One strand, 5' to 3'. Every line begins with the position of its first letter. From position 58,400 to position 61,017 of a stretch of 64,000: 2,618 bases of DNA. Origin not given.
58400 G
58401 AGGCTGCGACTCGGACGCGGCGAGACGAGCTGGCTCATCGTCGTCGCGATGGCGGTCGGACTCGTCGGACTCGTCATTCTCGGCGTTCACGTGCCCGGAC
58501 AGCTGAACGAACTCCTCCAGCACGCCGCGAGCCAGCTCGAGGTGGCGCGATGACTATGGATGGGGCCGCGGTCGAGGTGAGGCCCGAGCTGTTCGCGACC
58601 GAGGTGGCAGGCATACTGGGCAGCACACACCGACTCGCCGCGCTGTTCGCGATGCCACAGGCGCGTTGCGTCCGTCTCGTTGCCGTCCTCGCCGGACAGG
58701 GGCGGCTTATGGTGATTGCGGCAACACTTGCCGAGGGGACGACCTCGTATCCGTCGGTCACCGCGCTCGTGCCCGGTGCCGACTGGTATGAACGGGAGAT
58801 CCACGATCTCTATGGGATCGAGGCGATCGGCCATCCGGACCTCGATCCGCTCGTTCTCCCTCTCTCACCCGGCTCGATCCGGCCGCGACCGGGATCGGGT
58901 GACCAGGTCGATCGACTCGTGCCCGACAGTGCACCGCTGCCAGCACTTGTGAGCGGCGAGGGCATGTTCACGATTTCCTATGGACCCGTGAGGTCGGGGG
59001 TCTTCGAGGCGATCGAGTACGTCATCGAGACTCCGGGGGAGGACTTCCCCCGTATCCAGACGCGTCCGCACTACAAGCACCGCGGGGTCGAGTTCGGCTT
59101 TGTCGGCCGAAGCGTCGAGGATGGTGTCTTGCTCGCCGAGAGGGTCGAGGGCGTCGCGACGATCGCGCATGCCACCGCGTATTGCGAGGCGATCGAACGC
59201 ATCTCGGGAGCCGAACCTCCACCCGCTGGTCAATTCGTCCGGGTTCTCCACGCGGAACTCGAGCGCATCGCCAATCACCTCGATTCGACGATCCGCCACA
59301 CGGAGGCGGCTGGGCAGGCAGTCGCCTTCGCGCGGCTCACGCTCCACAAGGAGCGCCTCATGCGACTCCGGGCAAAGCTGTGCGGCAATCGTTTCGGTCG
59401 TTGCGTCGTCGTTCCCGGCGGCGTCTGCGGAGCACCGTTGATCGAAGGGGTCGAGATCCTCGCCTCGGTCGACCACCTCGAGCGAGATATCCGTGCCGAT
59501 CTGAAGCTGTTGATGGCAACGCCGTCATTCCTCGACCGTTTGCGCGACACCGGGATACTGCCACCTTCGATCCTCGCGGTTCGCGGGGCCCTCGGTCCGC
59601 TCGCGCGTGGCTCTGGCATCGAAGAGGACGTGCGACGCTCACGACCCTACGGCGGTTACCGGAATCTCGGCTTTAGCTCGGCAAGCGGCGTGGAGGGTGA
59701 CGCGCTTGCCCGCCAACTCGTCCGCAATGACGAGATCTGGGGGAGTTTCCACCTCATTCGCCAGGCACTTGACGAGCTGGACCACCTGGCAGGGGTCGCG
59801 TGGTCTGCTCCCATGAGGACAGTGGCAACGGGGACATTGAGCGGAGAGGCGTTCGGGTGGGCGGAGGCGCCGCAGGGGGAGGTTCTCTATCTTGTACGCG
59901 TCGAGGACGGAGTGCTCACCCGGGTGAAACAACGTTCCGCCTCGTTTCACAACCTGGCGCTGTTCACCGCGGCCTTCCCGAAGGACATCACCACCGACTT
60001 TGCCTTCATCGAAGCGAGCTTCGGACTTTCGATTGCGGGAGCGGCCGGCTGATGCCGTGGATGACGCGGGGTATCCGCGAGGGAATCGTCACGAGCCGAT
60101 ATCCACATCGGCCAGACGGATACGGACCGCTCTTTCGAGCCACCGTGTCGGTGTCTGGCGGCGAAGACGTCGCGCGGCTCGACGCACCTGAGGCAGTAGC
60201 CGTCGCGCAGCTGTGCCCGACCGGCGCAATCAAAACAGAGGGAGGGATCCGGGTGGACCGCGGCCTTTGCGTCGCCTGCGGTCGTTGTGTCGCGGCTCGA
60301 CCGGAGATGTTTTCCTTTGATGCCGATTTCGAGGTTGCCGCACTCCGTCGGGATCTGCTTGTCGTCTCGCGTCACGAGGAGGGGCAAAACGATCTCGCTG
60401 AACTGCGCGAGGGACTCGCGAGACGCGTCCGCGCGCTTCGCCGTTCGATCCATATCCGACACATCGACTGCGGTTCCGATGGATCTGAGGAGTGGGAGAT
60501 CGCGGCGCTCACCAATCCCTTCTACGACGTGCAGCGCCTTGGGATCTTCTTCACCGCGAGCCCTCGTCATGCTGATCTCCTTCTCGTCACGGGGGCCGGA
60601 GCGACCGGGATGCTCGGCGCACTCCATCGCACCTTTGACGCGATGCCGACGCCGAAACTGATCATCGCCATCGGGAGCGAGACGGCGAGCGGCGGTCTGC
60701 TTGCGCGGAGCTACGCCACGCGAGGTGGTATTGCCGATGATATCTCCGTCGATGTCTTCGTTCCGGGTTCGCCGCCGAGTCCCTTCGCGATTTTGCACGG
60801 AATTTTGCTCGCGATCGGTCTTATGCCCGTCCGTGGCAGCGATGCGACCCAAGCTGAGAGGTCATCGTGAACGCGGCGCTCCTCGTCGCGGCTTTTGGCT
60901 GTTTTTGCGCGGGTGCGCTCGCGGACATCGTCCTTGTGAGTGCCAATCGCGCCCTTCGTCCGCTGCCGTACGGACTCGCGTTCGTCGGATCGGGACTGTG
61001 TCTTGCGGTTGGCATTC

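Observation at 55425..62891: Six-gene group-4-hydrogenase/complex-I-like membrane module that appears redox-dead (Ehr-like)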

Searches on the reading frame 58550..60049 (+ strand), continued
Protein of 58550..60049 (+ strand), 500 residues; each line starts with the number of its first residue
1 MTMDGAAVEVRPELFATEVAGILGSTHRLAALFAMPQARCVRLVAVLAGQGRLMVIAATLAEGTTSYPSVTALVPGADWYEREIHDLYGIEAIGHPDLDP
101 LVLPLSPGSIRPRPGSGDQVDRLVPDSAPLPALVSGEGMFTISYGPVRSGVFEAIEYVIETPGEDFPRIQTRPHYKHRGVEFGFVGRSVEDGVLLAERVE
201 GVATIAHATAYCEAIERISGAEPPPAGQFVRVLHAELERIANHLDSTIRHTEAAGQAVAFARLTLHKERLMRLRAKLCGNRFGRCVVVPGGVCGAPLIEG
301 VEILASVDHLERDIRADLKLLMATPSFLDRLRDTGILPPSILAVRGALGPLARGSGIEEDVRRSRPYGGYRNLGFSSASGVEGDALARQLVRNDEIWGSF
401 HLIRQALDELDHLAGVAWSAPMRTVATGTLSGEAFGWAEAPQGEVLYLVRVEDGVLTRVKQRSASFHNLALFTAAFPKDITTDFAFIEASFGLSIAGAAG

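Call 54: list_cluster_members(proteins=[P0128, P0133, P0136, P0138, P0139, P0144, P0146, P0151, P0168, P0164])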
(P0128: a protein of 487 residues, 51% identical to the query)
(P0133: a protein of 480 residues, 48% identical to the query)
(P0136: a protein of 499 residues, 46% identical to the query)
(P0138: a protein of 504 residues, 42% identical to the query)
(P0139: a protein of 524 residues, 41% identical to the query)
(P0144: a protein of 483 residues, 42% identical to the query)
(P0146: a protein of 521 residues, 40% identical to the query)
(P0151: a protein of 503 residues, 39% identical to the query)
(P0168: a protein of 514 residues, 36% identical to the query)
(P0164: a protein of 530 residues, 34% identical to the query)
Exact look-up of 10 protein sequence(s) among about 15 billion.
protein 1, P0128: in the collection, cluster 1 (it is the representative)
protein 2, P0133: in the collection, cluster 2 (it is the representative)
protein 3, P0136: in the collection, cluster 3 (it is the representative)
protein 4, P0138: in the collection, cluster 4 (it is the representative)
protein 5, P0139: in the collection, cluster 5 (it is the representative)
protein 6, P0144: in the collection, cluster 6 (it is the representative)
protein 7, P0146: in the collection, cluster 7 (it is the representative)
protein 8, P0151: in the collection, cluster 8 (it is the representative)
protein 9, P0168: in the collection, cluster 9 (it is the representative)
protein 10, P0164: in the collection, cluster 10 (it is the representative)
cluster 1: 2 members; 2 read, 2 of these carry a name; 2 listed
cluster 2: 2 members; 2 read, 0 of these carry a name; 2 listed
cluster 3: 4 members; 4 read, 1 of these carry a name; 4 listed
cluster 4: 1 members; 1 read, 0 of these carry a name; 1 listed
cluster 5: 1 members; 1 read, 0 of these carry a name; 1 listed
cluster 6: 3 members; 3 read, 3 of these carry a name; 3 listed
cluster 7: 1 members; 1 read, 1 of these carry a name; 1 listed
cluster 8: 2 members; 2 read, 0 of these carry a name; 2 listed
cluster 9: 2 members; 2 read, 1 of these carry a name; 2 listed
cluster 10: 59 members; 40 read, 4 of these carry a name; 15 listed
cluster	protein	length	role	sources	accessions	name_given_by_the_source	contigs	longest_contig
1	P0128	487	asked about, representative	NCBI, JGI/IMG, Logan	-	Ni,Fe-hydrogenase III large subunit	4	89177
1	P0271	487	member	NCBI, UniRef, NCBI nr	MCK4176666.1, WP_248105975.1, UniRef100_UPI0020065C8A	hydrogenase large subunit [Aciditerrimonas ferrireducens] | hydrogenase large subunit n=1 Tax=Aciditerrimonas ferrireducens TaxID=667306 ... | hypothetical protein [Aciditerrimonas ferrireducens]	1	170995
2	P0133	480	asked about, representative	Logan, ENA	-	-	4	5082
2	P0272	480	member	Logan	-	-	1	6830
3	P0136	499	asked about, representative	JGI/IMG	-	-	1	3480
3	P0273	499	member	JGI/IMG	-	formate hydrogenlyase subunit 5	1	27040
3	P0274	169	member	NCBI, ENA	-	-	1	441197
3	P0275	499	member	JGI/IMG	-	-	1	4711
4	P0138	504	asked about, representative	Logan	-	-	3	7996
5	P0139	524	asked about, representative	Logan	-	-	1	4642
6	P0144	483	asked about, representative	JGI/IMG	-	formate hydrogenlyase subunit 5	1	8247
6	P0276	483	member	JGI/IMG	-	formate hydrogenlyase subunit 5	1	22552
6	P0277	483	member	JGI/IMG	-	formate hydrogenlyase subunit 5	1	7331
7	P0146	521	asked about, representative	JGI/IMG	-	formate hydrogenlyase subunit 5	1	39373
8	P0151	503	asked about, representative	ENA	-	-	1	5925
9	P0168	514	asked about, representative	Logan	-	-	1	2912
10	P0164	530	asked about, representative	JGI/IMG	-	-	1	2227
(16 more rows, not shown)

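Call 55: list_cluster_members(proteins=[P0132, P0122, P0123, P0125, P0126, P0129, P0135, P0140, P0155, P0268])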
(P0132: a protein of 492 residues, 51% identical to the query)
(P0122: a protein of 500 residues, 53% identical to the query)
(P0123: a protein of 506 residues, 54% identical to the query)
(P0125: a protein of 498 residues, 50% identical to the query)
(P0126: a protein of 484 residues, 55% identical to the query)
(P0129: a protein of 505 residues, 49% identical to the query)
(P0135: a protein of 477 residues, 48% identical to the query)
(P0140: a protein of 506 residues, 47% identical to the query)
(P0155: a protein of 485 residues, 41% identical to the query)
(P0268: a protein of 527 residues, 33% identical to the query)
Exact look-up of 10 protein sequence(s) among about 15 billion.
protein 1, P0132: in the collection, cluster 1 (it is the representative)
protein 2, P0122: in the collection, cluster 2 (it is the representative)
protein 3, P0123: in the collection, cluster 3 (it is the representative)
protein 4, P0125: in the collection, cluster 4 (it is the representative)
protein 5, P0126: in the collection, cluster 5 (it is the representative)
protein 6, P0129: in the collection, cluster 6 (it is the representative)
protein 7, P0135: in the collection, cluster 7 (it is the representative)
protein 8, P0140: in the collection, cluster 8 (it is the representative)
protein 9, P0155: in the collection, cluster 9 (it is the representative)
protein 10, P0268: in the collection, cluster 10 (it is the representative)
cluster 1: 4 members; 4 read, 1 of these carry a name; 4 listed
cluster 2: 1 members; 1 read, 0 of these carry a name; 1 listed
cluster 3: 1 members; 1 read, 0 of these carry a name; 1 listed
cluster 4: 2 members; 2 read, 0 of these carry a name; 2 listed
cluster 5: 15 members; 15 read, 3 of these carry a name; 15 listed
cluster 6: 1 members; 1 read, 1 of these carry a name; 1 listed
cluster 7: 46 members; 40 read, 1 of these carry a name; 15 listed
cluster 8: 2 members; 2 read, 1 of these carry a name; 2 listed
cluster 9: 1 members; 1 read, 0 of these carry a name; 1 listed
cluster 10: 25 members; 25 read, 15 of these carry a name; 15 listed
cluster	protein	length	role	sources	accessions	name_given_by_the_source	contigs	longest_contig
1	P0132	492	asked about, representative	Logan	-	-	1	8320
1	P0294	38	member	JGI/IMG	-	hypothetical protein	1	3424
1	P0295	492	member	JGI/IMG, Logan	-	-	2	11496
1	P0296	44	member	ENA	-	-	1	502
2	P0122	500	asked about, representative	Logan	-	-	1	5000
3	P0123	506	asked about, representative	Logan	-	-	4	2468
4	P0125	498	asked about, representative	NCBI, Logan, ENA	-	-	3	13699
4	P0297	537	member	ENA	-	-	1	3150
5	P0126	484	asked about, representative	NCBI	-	-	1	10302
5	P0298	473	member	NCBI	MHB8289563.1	MAG: hydrogenase large subunit [Acidimicrobiales bacterium]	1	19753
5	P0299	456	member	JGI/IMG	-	Ni,Fe-hydrogenase III large subunit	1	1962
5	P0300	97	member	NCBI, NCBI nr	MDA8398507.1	MAG: NADH-quinone oxidoreductase subunit D, partial [Actinomycetota bacterium] | NADH-quinone oxidoreductase subunit D [Actinomycetota bacterium]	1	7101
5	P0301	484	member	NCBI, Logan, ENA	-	-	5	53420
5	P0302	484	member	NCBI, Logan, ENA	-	-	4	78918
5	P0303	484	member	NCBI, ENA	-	-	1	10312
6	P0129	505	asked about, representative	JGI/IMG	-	formate hydrogenlyase subunit 5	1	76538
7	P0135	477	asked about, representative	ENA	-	-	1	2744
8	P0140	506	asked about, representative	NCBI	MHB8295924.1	MAG: NADH-quinone oxidoreductase subunit D-related protein [Acidimicrobiales bacterium]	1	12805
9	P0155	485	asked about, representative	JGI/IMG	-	-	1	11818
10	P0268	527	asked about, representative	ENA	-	-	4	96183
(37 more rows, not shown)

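Call 56: find_encoding_contigs(protein=P0146, flank=8000, max_places=2)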
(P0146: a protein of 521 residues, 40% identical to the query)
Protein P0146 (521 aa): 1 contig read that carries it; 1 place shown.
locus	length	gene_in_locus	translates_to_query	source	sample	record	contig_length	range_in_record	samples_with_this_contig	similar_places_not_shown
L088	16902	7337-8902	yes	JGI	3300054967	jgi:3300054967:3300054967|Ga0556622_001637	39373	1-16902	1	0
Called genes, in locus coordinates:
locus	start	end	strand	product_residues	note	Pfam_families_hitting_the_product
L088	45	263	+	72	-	-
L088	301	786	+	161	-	PF00436:SSB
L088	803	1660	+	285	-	PF09250:Prim-Pol, PF08708:PriCT_1 (weak)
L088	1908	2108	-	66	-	-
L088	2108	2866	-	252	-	PF16955:OFeT_1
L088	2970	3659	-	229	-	PF20229:ChrB_N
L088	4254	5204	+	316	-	PF00146:NADHdh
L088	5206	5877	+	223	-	-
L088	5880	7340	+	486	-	PF00361:Proton_antipo_M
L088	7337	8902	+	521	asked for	PF00329:Complex1_30kDa, PF00346:Complex1_49kDa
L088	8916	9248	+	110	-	PF13237:Fer4_10 (weak), PF12838:Fer4_7 (weak), PF12797:Fer4_2 (weak), PF00037:Fer4, PF12837:Fer4_6 (weak), PF12838:Fer4_7 (weak), PF13484:Fer4_16 (weak)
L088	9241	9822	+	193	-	PF01058:Oxidored_q6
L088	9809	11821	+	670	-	PF00361:Proton_antipo_M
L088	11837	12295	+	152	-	PF00582:Usp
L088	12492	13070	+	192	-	-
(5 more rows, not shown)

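Call 57: find_encoding_contigs(protein=P0271, flank=10000, max_places=2)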
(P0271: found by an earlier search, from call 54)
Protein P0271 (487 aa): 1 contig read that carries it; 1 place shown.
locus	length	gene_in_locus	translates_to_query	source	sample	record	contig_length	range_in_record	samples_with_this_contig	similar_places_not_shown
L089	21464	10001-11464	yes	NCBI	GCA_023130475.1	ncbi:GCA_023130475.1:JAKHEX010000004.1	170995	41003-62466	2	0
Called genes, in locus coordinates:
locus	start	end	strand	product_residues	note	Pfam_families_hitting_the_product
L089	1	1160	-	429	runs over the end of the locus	PF03448:MgtE_N, PF00571:CBS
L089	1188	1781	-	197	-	PF13411:MerR_1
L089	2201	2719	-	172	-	PF00132:Hexapep (weak), PF25087:GMPPB_C (faint), PF25084:LbH_EIF2B (weak), PF00132:Hexapep (weak)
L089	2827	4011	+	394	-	PF01436:NHL (faint)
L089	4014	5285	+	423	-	PF00768:Peptidase_S11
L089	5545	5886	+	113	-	-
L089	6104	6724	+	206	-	PF00300:His_Phos_1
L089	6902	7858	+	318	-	PF00146:NADHdh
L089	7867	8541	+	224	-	-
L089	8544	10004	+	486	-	PF00361:Proton_antipo_M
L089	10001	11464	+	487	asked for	PF00346:Complex1_49kDa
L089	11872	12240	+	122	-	PF01058:Oxidored_q6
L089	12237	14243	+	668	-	PF00361:Proton_antipo_M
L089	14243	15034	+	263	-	PF02645:DegV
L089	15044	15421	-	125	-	PF02537:CRCB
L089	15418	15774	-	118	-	PF02641:DUF190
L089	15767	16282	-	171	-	PF02537:CRCB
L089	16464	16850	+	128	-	PF02641:DUF190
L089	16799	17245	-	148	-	PF04134:DCC1-like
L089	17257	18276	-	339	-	PF16884:ADH_N_2, PF00107:ADH_zinc_N, PF13602:ADH_zinc_N_2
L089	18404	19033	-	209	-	PF01966:HD (weak)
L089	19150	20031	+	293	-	PF00392:GntR (weak), PF07729:FCD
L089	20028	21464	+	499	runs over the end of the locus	PF00083:Sugar_tr, PF07690:MFS_1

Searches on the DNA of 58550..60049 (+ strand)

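Call 59: search_rna_families(sources=[L088, L089, L043, L013, L015, L037, L011], threshold=gathering)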
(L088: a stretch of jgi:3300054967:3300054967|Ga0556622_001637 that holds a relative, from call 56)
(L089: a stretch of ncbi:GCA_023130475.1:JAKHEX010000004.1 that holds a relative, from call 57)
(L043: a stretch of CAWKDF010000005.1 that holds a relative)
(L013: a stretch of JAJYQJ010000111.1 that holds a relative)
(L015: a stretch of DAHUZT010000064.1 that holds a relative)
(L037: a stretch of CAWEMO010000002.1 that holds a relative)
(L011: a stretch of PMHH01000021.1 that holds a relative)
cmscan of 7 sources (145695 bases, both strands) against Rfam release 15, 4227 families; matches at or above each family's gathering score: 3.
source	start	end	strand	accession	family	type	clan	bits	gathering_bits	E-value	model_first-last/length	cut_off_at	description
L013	19959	20019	-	RF01734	Fluoride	Cis-reg; riboswitch;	-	48.5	34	4.9e-10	1-64/64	no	Fluoride riboswitch aptamer (crcB RNA motif)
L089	16311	16370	-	RF01734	Fluoride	Cis-reg; riboswitch;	-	45.6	34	4.4e-09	1-64/64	no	Fluoride riboswitch aptamer (crcB RNA motif)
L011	16238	16297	+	RF01734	Fluoride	Cis-reg; riboswitch;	-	44.7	34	8.9e-09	1-64/64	no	Fluoride riboswitch aptamer (crcB RNA motif)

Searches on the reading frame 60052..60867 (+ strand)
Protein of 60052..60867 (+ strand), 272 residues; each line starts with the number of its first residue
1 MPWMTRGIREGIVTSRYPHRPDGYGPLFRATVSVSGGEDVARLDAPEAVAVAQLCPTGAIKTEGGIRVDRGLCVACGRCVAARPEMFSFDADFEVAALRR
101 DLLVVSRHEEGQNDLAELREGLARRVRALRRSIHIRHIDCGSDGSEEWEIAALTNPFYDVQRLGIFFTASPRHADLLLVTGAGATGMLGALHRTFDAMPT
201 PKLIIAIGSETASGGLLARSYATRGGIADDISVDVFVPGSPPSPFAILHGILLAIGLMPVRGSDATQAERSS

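Call 10: search_protein_families(library=pfam, proteins=[window:60052-60867:+], max_evalue=0.01)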
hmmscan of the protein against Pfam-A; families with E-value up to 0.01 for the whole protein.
window:60052-60867:+ (272 aa): 5 families
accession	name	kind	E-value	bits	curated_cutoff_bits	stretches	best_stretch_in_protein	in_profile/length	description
PF01058.29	Oxidored_q6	-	2.4e-17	63.3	27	1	147-252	5-126/128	NADH ubiquinone oxidoreductase, 20 Kd subunit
PF13370.11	Fer4_13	-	5.7e-06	27.4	24.5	1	68-99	1-32/58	4Fe-4S single cluster domain of Ferredoxin I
PF13459.11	Fer4_15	-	1.1e-05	26.5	22.4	1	66-92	1-27/66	4Fe-4S single cluster domain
PF00037.32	Fer4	-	0.00016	21.8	21.1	0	67-82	2-17/24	4Fe-4S binding domain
PF25160.1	LdpA_Fe-S-bd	-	0.00057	20.1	27.6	1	53-84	11-39/49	LdpA Fe-S cluster-binding domain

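Call 11: search_protein_families(library=ncbifam, proteins=[window:60052-60867:+], max_evalue=0.01)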
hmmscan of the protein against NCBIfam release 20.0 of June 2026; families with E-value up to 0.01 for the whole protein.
window:60052-60867:+ (272 aa): 19 families
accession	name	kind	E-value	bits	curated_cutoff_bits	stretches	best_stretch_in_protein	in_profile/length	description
NF005012.1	PRK06411.1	subfamily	9.5e-27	93.5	116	1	149-252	49-152/166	NADH-quinone oxidoreductase subunit NuoB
TIGR01957.1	nuoB_fam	subfamily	5.7e-24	84.7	142.7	1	149-252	32-136/145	NADH-quinone oxidoreductase subunit B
NF011393.0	PRK14818.1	equivalog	9.7e-21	74.1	255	1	150-252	47-149/173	NADH dehydrogenase subunit B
NF011391.0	PRK14816.1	equivalog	1.4e-20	73.8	283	1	149-252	67-171/196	NADH-quinone oxidoreductase subunit B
NF011394.0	PRK14819.1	equivalog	1.5e-20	73.8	312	1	149-252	46-150/264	NADH-quinone oxidoreductase subunit B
NF011390.0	PRK14815.1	equivalog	6.8e-19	67.9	281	1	149-252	48-151/183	NADH dehydrogenase subunit B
NF011395.0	PRK14820.1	equivalog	2e-18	66.8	263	1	149-252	48-151/180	NADH-quinone oxidoreductase subunit B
NF011388.0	PRK14813.1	equivalog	5.6e-18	65.5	294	1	150-253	44-148/189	NADH dehydrogenase subunit B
NF011392.0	PRK14817.1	equivalog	1.3e-17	64.1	271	1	150-253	52-155/182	NADH-quinone oxidoreductase subunit B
NF009808.0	PRK13292.1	equivalog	5.3e-17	61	1156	1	152-253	43-144/791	NADH-quinone oxidoreductase subunit B/C/D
NF011389.0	PRK14814.1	equivalog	9.7e-16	58.1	285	1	157-253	56-152/186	NADH dehydrogenase subunit B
TIGR03294.1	FrhG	equivalog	3.8e-06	26.8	245.5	0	51-87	182-219/228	coenzyme F420 hydrogenase subunit gamma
TIGR02066.1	dsrB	equivalog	0.00012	21.3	341.5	1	49-98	187-241/341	dissimilatory-type sulfite reductase subunit beta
NF005503.0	PRK07118.1-2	equivalog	0.00072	18.9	252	1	35-85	130-181/292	RnfABCDGE type electron transport complex subunit B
NF058577.1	FdxA_fam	equivalog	0.0012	19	65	1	51-84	15-49/52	4Fe-4S ferredoxin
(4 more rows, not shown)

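Call 15: search_solved_structures(query=window:60052-60867:+, max_evalue=0.001, show_alignments=3)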
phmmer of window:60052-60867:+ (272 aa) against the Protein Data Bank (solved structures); distinct sequences matched with E-value up to 0.001: 48.
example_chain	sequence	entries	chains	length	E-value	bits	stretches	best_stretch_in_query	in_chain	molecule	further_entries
7z0s_G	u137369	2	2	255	2.2e-27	99.6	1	123-259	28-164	Formate hydrogenlyase subunit 7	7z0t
6cfw_J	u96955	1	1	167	1.8e-26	96.5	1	117-257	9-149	Probable membrane-bound hydrogenase subunit mbhJ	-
5lc5_B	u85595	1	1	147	8.5e-20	74.7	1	151-252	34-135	NADH dehydrogenase [ubiquinone] iron-sulfur protein 7, mitochondrial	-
6g2j_B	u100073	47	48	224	8.9e-20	74.6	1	151-252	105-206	NADH dehydrogenase [ubiquinone] iron-sulfur protein 7, mitochondrial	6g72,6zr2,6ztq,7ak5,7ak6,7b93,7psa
7zeb_6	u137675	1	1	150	9e-20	74.6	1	151-252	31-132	NADH dehydrogenase [ubiquinone] iron-sulfur protein 7, mitochondrial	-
9w2u_B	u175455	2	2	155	9.8e-20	74.5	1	151-252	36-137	NADH dehydrogenase [ubiquinone] iron-sulfur protein 7, mitochondrial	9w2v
7v2c_C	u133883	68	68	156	9.9e-20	74.4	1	151-252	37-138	NADH dehydrogenase [ubiquinone] iron-sulfur protein 7,mitochondrial | NADH dehydrogenase [ubiquinone] iron-sulfur protein 7, mitochondrial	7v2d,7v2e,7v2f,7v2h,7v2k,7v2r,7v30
7zd6_6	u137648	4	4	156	1e-19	74.4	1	151-252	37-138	NADH dehydrogenase [ubiquinone] iron-sulfur protein 7, mitochondrial | Complex I-20kD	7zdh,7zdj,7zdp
7zm7_K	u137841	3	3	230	1.1e-19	74.3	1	149-252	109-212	NADH-ubiquinone oxidoreductase-like protein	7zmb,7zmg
9iho_B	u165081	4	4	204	1.2e-19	74.2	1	151-252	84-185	BA75_00622T0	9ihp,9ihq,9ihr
8b9z_B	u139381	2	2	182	1.3e-19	74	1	151-252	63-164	LD31474p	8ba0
5xtb_C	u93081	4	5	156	1.4e-19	74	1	151-252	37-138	NADH dehydrogenase [ubiquinone] iron-sulfur protein 7, mitochondrial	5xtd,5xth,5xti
5ldw_B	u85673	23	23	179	1.4e-19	74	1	151-252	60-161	NADH dehydrogenase [ubiquinone] iron-sulfur protein 7, mitochondrial | Mitochondrial complex I, PSST subunit | NADH:ubiquinone oxidoreductase core subunit S7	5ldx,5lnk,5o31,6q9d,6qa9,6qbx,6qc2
9ti4_E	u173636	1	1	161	1.5e-19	73.9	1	151-252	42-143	NADH dehydrogenase [ubiquinone] iron-sulfur protein 7, mitochondrial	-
7vxu_C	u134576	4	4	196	1.8e-19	73.6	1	151-252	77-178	Complex I-20kD | NADH dehydrogenase [ubiquinone] iron-sulfur protein 7, mitochondrial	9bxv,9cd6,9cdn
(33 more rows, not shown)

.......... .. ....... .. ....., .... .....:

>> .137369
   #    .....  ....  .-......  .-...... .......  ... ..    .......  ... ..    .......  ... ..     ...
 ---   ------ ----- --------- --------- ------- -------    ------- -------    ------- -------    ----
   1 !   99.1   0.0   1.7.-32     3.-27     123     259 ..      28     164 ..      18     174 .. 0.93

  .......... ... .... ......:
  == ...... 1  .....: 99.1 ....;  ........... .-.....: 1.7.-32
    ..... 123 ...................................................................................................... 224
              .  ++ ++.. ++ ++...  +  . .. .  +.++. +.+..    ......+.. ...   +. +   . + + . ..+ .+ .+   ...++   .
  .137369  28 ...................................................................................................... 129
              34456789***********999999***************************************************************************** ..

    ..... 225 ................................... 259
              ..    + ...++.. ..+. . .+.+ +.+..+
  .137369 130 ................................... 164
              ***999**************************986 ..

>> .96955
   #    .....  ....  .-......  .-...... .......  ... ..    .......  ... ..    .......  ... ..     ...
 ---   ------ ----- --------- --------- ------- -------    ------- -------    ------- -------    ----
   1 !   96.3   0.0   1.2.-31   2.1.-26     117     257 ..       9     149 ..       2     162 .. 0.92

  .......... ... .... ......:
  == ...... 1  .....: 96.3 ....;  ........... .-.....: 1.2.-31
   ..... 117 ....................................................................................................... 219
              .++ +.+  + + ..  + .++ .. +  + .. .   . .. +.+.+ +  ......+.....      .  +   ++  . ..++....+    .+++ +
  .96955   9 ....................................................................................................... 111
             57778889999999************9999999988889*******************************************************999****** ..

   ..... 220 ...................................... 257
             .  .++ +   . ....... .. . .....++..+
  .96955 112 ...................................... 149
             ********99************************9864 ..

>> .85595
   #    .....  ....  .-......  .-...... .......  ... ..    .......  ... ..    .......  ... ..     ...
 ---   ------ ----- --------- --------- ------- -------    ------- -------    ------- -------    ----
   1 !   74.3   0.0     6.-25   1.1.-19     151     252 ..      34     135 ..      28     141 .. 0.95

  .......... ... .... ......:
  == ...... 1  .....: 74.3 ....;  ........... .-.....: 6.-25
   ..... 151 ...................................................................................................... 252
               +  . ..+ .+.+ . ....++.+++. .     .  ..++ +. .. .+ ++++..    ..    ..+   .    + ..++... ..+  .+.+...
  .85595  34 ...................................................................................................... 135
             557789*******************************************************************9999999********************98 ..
